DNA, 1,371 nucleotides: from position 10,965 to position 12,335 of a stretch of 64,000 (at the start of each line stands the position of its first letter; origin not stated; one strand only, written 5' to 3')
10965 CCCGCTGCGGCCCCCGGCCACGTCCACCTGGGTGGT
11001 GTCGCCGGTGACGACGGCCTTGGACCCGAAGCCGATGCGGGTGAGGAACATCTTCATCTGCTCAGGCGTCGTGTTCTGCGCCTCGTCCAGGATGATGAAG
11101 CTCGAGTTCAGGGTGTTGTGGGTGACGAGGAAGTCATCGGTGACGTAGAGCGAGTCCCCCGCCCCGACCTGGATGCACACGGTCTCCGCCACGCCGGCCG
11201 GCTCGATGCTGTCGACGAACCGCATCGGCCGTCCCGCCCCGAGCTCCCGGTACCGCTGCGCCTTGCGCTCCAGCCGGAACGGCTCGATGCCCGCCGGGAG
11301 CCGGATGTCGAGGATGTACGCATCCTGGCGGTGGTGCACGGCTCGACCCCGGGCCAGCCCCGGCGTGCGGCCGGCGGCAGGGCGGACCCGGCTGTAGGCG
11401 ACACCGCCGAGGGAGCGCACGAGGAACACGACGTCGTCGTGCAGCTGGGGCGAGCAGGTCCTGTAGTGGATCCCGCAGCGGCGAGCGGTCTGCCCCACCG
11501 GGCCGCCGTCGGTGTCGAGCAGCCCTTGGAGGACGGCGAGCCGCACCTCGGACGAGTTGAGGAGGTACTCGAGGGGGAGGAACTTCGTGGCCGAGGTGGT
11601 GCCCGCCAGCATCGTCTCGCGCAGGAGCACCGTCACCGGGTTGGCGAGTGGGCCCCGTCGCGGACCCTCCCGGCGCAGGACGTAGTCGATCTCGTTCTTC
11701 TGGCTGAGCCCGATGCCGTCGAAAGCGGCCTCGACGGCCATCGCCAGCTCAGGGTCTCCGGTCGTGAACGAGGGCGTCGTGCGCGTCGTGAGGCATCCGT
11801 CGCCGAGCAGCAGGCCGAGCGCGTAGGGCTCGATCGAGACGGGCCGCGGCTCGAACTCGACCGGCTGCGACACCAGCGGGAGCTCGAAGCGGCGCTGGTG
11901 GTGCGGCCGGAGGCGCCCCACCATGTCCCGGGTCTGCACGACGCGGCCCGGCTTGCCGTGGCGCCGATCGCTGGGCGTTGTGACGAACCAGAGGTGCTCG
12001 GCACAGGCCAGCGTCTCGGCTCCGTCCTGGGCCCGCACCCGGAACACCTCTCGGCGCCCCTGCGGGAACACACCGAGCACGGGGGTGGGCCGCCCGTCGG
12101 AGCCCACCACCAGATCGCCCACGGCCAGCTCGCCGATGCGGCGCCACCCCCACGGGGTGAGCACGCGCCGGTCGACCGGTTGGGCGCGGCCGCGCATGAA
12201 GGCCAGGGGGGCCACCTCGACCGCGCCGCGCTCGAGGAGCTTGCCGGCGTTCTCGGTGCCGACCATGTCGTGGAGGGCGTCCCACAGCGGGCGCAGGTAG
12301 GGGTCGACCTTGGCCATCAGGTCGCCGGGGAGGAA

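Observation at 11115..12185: phoH is split by a full-length intein with the class 3 (Ala1 / Trp-Cys-Thr) signature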

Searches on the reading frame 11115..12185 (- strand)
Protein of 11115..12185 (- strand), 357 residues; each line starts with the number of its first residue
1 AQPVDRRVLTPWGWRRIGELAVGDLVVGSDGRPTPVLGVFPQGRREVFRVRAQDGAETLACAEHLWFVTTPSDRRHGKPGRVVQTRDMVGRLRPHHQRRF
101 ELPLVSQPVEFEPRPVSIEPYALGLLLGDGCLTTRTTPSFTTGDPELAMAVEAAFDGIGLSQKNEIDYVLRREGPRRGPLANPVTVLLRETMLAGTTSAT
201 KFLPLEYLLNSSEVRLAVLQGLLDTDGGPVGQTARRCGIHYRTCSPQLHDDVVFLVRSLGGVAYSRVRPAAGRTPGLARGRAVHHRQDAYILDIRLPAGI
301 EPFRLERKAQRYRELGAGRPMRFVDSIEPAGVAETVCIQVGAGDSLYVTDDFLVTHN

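Call 3: search_protein_families(library=pfam, proteins=[window:11115-12185:-], max_evalue=1)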
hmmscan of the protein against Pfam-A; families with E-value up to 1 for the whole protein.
window:11115-12185:- (357 aa): 8 families
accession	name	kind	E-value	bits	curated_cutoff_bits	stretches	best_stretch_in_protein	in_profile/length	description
PF14528.11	LAGLIDADG_3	-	6.4e-08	33.2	22.5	2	213-272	1-59/82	LAGLIDADG-like domain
PF05203.21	Hom_end_hint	-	0.0056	17.1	32.1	1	15-58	16-58/228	Hom_end-associated Hint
PF13403.11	Hint_2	-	0.0058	17.5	28.4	1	7-39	8-40/147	Hint domain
PF21481.3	DIKK1-2-4_C-subdom1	-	0.029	14.9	27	1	50-66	6-22/30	Dickkopf-related protein 1/2/4, C-terminal subdomain 1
PF13384.12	HTH_23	-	0.057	13.7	24.6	1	212-244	4-34/50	Homeodomain-like domain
PF05204.19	Hom_end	-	0.085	13.4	21.1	1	209-260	8-57/110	Homing endonuclease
PF12840.13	HTH_20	-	0.1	13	27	1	211-245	2-36/51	Helix-turn-helix domain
PF13518.12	HTH_28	-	0.12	12.9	25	1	215-244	2-29/52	Helix-turn-helix domain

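Call 4: search_protein_families(library=ncbifam, proteins=[window:11115-12185:-], max_evalue=1)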
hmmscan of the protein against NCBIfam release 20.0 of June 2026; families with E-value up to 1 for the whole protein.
window:11115-12185:- (357 aa): 4 families
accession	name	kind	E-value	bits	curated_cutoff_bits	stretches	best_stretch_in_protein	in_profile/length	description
NF005852.0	PRK07773.1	equivalog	1.2e-09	37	780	1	35-266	441-665/886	replicative DNA helicase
NF045703.1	rSAM_Tes_intein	exception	8.5e-05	20.5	1700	1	196-263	444-510/1040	tetraether lipid synthase Tes, intein-containing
NF038098.1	GyrA_w_intein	exception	0.0081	14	1850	1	191-271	312-391/1232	intein-containing DNA gyrase subunit A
NF007072.0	PRK09519.1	equivalog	0.0092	14.4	1024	0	184-290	429-537/790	intein-containing recombinase RecA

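Call 5: search_solved_structures(query=window:11115-12185:-, max_evalue=10, show_alignments=3)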
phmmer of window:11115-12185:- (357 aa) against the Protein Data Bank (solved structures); distinct sequences matched with E-value up to 10: 20.
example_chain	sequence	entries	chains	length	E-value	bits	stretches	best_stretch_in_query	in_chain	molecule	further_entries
6riz_A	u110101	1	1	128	2.9e-10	42.9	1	6-72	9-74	gp41-1 intein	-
6qaz_A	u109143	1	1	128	5.6e-08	35.4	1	6-71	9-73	cyanophage-like gp41-1 intein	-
6rix_A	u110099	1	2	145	4e-07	32.6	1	9-69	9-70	Replicative DNA helicase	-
6riy_A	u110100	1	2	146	4.3e-07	32.5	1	9-69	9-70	Replicative DNA helicase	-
6bs8_A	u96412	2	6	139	2.3e-06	30.1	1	4-67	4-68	Replicative DNA helicase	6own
1dfa_A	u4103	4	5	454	0.0033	19.7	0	202-271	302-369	PI-SCEI ENDONUCLEASE | ENDONUCLEASE PI-SCEI | PI-SCEI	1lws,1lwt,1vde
1um2_A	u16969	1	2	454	0.0033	19.7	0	202-271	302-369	ENDONUCLEASE PI-SCEI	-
1ef0_A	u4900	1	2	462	0.0035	19.6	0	17-50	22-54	PI-SCEI ENDONUCLEASE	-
1jva_A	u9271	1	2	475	0.004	19.5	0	17-50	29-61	VMA1-DERIVED HOMING ENDONUCLEASE X10SSS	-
3igd_A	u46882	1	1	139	0.014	17.6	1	5-31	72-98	Endonuclease PI-MtuI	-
2in9_A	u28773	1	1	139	0.015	17.6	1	5-31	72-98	Endonuclease PI-MtuI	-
2in8_A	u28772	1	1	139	0.016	17.4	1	5-31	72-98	Endonuclease PI-MtuI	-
2in0_A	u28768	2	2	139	0.017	17.4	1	5-31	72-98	Endonuclease PI-MtuI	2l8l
5k08_A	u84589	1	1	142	0.017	17.4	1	5-31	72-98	RecA mini intein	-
5i0a_A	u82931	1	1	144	0.017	17.4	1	5-31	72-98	Intein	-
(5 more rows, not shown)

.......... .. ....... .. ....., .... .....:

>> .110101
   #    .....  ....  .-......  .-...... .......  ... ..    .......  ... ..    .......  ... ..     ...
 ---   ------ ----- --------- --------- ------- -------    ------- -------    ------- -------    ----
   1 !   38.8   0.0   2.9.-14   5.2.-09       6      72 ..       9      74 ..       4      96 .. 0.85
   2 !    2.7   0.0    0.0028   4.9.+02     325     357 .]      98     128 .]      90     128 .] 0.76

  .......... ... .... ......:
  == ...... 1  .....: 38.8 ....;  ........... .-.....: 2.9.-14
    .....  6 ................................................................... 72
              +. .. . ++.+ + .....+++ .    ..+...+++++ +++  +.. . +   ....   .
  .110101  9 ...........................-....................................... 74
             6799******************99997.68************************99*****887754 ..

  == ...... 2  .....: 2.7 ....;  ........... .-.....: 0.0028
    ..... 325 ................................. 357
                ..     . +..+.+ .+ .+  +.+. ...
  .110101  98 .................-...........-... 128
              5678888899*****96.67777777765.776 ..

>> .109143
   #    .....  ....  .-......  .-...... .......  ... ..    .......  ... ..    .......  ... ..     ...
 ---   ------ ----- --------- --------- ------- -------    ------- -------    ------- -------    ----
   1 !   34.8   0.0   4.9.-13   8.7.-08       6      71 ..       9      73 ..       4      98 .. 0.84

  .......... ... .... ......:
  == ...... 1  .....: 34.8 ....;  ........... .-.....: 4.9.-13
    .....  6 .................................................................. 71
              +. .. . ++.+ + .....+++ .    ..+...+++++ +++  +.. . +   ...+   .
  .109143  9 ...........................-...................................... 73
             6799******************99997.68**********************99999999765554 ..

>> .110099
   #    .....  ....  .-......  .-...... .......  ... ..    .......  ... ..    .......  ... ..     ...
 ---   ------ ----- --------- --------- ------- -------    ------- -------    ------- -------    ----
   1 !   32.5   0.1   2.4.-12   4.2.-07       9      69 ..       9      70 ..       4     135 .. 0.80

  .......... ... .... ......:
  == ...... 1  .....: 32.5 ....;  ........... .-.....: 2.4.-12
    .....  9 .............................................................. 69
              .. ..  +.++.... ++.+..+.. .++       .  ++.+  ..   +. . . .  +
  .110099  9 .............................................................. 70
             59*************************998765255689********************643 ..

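Call 6: find_homologous_proteins(query=window:11115-12185:-, max_evalue=0.001)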
Query window:11115-12185:- (357 aa): 1547 proteins with E <= 0.001 among 8000 candidates; the best 120 are listed.
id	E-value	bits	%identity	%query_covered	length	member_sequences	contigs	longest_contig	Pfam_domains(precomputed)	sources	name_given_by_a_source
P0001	1.1e-194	664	82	100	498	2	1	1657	PF14528.12,PF02562.23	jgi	jgi:phosphate starvation-inducible PhoH-like protein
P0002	6.5e-189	646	80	100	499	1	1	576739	PF14528.12,PF02562.23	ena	-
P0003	3.8e-182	623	79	100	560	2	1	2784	PF13604.13,PF14528.12,PF02562.23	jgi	jgi:phosphate starvation-inducible PhoH-like protein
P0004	4.4e-174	597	76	100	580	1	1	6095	PF14528.12,PF02562.23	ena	-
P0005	2.5e-173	594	76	100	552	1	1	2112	PF14528.12,PF02562.23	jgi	jgi:phosphate starvation-inducible PhoH-like protein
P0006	3.4e-173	594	75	100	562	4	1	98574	PF14528.12,PF02562.23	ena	-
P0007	3.8e-164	564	71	100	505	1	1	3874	PF14528.12,PF02562.23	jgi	jgi:phosphate starvation-inducible PhoH-like protein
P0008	1.4e-163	562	72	100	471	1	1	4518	PF14528.12,PF02562.23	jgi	jgi:phosphate starvation-inducible PhoH-like protein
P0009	1.9e-163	562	73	100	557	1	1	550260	PF02130.25,PF02562.23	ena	-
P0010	1.3e-161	556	70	100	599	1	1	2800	PF13604.13,PF13245.13,PF14528.12,PF02562.23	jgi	jgi:phosphate starvation-inducible protein PhoH and related proteins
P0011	2.1e-161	555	72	100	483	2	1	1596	PF14528.12,PF02562.23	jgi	jgi:phosphate starvation-inducible protein PhoH and related proteins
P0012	3.1e-161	554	71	100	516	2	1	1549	PF14528.12,PF02562.23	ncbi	ncbi:MAG TPA: PhoH family protein, partial [Thermoleophilaceae bacterium]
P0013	1.9e-159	549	70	100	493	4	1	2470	PF14528.12,PF02562.23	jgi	jgi:phosphate starvation-inducible protein PhoH and related proteins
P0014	2.7e-159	548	71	100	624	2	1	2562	PF13604.13,PF13245.13,PF14528.12,PF02562.23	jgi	jgi:phosphate starvation-inducible PhoH-like protein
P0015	3.9e-159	548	70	100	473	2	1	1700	PF14528.12,PF02562.23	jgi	jgi:phosphate starvation-inducible PhoH-like protein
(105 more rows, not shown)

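Call 11: find_related_loci(query=window:11115-12185:-, collection=genome_contigs, flank=3000)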
Query window:11115-12185:- (357 aa) in genome_contigs; peptide patterns used: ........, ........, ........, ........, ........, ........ (x = any residue, [..] = any of these).
145 stretches matched a pattern; 62 encode a relative of the query (tblastn E <= 1e-3); 62 distinct loci.
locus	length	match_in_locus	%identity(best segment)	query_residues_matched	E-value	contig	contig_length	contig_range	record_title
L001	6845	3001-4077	77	1-357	8e-167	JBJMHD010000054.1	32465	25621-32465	MAG: Acidimicrobiales bacterium isolate 12C18O_168h_50_P10_coass_bin_6 k141_3142242, whole genome shotgun sequence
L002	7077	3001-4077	72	1-357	8e-159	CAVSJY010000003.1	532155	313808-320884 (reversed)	MAG: uncultured Solirubrobacteraceae bacterium isolate MFD09212.bin.2.37 genome assembly, contig: contig_15784, whole ge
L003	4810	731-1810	69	1-357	8e-161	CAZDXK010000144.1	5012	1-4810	MAG TPA_asm: uncultured Actinomycetes bacterium isolate SRP136066_co1_143 genome assembly, contig: NODE_29842_length_501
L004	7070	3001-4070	82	1-357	2e-158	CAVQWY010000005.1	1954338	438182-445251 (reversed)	MAG: uncultured Microthrixaceae bacterium isolate MFD04212.bin.2.38 genome assembly, contig: contig_742, whole genome sh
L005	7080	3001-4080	70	1-357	1e-157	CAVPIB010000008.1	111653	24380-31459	MAG: uncultured Actinomycetes bacterium isolate MFD09964.bin.1.67 genome assembly, contig: contig_58776, whole genome sh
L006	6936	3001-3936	69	1-357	4e-155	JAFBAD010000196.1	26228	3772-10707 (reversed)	MAG: Acidimicrobiia bacterium isolate CP_BM_RX_R9_22 BM_RX_R9_k147_396762, whole genome shotgun sequence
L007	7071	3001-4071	67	1-357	1e-152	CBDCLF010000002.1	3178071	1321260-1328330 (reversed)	MAG: Friedmanniella sp. isolate 03a6db1f-639c-4e0d-b3a5-427905838d58 genome assembly, contig: contig_2, whole genome sho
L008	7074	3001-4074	68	1-357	6e-151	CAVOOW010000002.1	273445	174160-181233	MAG: uncultured Actinomycetota bacterium isolate MFD00392.bin.1.14 genome assembly, contig: contig_21497, whole genome s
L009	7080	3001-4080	68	1-357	2e-150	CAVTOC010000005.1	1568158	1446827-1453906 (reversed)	MAG: uncultured Actinomycetes bacterium isolate MFD00822.bin.2.15 genome assembly, contig: contig_51067, whole genome sh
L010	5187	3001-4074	67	1-357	2e-150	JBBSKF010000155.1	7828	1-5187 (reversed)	MAG: Mycobacteriales bacterium isolate LS4_metabat2.255 LS4_metabat2.255_K_1206441_L_7828_cov_120.0334, whole genome sho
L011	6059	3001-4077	72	1-357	3e-150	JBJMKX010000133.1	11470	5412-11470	MAG: Solirubrobacteraceae bacterium isolate 12C18O_48h_100_P08_coass_bin_15 k141_3301348, whole genome shotgun sequence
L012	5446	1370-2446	70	1-357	8e-150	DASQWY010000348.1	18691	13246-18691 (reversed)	MAG TPA_asm: Actinomycetes bacterium isolate SMAG_U11025 k141_1048749, whole genome shotgun sequence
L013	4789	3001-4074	71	1-357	2e-150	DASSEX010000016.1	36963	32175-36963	MAG TPA_asm: Mycobacteriales bacterium isolate SMAG_U989 k141_263207, whole genome shotgun sequence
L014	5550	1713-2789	70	1-357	5e-149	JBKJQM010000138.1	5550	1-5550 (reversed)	MAG: Mycobacteriales bacterium isolate ant_bin.499 k117_3819856, whole genome shotgun sequence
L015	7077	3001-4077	71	1-357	5e-148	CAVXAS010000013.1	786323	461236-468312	MAG: Paraconexibacteraceae bacterium isolate MFD04212.bin.1.71 genome assembly, contig: contig_6055, whole genome shotgu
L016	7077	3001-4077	63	1-357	1e-144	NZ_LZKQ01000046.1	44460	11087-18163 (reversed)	Mycobacterium asiaticum strain 1081914.2 contig_14, whole genome shotgun sequence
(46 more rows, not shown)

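Call 17: search_solved_structures(query=window:11115-12185:-, max_evalue=0.0001, show_alignments=5)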
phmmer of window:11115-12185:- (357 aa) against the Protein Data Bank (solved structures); distinct sequences matched with E-value up to 0.0001: 5.
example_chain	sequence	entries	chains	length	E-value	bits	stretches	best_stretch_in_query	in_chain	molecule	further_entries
6riz_A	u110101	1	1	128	2.9e-10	42.9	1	6-72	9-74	gp41-1 intein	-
6qaz_A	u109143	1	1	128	5.6e-08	35.4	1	6-71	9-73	cyanophage-like gp41-1 intein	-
6rix_A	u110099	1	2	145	4e-07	32.6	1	9-69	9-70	Replicative DNA helicase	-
6riy_A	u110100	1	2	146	4.3e-07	32.5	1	9-69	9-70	Replicative DNA helicase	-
6bs8_A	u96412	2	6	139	2.3e-06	30.1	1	4-67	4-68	Replicative DNA helicase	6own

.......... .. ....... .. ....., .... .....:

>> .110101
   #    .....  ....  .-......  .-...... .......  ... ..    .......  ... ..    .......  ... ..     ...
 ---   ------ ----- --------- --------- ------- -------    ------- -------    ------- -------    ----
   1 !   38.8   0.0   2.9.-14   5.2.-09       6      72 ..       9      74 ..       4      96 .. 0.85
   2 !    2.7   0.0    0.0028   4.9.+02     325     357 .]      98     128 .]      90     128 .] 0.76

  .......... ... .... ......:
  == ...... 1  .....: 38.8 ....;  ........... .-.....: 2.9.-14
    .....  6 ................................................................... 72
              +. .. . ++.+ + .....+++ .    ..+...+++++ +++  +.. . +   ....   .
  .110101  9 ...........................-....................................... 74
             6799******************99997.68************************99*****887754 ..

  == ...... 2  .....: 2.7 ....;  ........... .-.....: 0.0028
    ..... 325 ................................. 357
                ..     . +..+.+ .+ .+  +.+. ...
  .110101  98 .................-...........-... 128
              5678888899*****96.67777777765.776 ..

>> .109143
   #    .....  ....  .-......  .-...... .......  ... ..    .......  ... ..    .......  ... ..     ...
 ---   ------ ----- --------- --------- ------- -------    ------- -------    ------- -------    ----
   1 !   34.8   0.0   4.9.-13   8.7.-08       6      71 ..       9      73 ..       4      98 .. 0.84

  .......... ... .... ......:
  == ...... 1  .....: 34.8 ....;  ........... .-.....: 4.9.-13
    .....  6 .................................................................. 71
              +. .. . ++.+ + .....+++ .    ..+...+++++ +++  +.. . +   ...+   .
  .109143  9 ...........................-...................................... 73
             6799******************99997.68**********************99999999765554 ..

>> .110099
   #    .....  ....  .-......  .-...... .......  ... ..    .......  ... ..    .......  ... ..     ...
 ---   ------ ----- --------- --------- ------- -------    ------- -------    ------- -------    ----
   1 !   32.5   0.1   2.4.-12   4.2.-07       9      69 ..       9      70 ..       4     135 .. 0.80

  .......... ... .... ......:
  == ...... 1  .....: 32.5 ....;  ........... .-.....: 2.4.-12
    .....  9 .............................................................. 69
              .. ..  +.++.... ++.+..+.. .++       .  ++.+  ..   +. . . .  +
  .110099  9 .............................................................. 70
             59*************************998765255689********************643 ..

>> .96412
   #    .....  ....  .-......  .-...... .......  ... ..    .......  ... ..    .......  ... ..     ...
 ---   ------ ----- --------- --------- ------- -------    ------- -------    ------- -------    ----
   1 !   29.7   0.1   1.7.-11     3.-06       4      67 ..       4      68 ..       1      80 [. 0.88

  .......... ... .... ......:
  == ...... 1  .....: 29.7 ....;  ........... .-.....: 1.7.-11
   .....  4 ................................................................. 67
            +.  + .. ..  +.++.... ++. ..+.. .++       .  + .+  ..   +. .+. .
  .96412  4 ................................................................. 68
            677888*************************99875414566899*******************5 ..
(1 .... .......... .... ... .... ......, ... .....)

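Call 36: search_dna_similar(query=window:11115-12185:-, collection=phages, mode=protein, max_evalue=0.001, max_rows=30)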
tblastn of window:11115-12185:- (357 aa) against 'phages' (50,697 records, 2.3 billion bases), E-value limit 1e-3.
Records with a match: 646; places in all: 705; records where one place covers at least 80% of the query: 552.
Best place of each record, by identity: <60% 646.
By first word of the organism name: Mycobacterium 298; Vibrio 56; Stx2a-converting 49; Klebsiella 43; Escherichia 23; Pseudomonas 22; Aeromonas 19; Gordonia 15; Enterococcus 14; Serratia 12; and 40 more.
By host as written in the record: Mycobacterium smegmatis mc2 155 229; - 112; Mycobacterium smegmatis mc#155 34; Klebsiella pneumoniae 32; Mycobacterium smegmatis mc2155 11; Gordonia terrae 3612 11; Pseudomonas aeruginosa 9; Aeromonas hydrophila 9; and 119 more.
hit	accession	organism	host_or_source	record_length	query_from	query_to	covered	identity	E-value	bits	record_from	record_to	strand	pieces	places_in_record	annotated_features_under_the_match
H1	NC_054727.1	Mycobacterium phage Phrappuccino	Mycobacterium smegmatis mc#155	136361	1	357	100%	41.5%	6e-47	176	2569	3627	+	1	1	2: DarB-like antirestriction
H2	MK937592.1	Mycobacterium phage Phrappuccino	Mycobacterium smegmatis mc#155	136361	1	357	100%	41.5%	6e-47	176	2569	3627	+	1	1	2: terminase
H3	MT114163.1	Mycobacterium phage Settecandela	Mycobacterium smegmatis mc#155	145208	1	357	100%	41.5%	6e-47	176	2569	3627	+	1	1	2: terminase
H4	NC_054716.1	Mycobacterium phage Cane17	Mycobacterium smegmatis mc2 155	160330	1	357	100%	36.6%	3e-41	159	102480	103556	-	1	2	179: DarB-like antirestriction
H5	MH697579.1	Mycobacterium phage Cane17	Mycobacterium smegmatis mc2 155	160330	1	357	100%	36.6%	3e-41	159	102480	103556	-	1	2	179: DNA helicase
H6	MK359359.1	Mycobacterium phage Colt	Mycobacterium smegmatis mc2 155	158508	1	357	100%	36.6%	4e-41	159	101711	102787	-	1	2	179: DNA helicase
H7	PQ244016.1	Mycobacterium phage Blubba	Mycobacterium smegmatis mc2 155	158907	1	357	100%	36.6%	4e-41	159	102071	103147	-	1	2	177: DNA helicase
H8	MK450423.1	Mycobacterium phage Stubby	Mycobacterium smegmatis mc2 155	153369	1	357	100%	36.6%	4e-41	159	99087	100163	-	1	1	173: DNA helicase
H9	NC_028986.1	Mycobacterium phage Alice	Mycobacterium smegmatis mc2 155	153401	1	357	100%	36.6%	4e-41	159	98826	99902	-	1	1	175: DarB-like antirestriction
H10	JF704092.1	Mycobacterium phage Alice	Mycobacterium smegmatis mc2 155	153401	1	357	100%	36.6%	4e-41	159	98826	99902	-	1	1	175: DNA helicase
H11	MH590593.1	Mycobacterium phage Rabinovish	Mycobacterium smegmatis mc2 155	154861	1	357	100%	36.6%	4e-41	159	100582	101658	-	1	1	182: DNA helicase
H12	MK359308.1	Mycobacterium phage Shaqnato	Mycobacterium smegmatis mc2 155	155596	1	357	100%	36.6%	4e-41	159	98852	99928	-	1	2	180: DNA helicase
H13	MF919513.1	Mycobacterium phage Koguma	Mycobacterium smegmatis mc2 155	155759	1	357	100%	36.6%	4e-41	159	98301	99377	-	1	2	DNA helicase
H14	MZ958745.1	Mycobacterium phage Pinkcreek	Mycobacterium smegmatis ATCC 607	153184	1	357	100%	36.3%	3e-41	159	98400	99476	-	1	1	172: DNA helicase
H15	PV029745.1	Pseudomonas phage phiHQ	Pseudomonas aeruginosa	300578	1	357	100%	36.2%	9e-51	187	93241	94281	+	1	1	hypothetical protein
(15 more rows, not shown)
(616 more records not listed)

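Call 37: search_protein_representatives(protein=window:11115-12185:-)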
Query: 357 residues. Proteins with E-value up to 0.001 (for the whole library): 18101; up to 1e-10: 12282; up to 1e-30: 4430. The best 150 are listed.
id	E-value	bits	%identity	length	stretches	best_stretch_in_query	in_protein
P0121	1.2e-136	471.9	62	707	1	1-357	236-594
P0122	7.3e-124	429.9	38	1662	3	1-357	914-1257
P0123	1.0e-123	429.4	66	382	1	47-357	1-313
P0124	8.8e-108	376.9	37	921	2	5-357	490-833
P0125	7.4e-107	373.9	36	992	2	1-357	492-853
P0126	3.8e-103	361.7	37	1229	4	1-186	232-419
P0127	1.9e-101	356.1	60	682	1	1-357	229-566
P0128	8.2e-101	354.0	39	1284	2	2-357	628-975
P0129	4.3e-99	348.4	35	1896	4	3-357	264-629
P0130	1.5e-98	346.5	35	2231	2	2-357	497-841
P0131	8.9e-97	340.7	39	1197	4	1-152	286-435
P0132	5.2e-96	338.2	40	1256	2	2-357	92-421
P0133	1.2e-94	333.7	35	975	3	16-357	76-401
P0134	1.6e-94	333.3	37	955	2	2-357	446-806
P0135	3.0e-92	325.9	37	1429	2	1-357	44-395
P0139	1.3e-88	313.9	34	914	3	1-357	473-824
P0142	7.7e-87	308.1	35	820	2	1-357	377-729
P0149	2.1e-78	280.3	47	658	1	1-357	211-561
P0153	3.3e-73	263.2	48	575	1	1-357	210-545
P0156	2.8e-72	260.2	48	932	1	1-357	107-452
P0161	3.0e-71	256.8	48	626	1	1-357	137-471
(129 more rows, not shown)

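Call 39: predict_structure(alignment_id=A1)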
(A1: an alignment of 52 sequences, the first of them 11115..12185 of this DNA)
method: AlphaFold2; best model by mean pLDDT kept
length: 357 residues; sequences in the alignment: 52
mean_pLDDT: 91.8   pTM: 0.91
mean pLDDT of the five models: 91.8, 91.0, 89.8, 88.0, 86.7
residues with pLDDT >= 90: 273; 70-90: 68; 50-70: 16; < 50: 0
segments of 3 or more residues with pLDDT < 50: none
pLDDT, mean of each block of 10 residues (from residue 1): 96 96 97 98 97 95 94 90 90 67 96 95 95 86 92 89 90 72 88 93 97 98 94 77 97 98 95 88 92 93 94 84 94 97 95 92
secondary structure, 60 per line:
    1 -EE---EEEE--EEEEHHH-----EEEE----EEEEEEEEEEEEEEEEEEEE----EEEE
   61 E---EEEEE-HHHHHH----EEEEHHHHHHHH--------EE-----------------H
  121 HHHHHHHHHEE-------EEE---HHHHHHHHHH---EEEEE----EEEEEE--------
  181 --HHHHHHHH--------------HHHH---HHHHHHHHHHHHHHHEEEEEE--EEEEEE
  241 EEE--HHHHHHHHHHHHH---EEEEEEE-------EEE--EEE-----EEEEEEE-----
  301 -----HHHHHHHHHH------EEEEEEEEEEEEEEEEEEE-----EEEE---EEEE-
elements in order: E7-10 E13-16 E25-28 E33-52 E57-61 E65-69 H71-76 E81-84 H85-92 H120-129 E139-141 H145-154 E158-162 E167-172 H183-190 H205-208 H212-226 E227-232 E235-243 H246-258 E262-268 E276-278 E281-283 E289-295 H306-315 E322-340 E346-349 E353-356
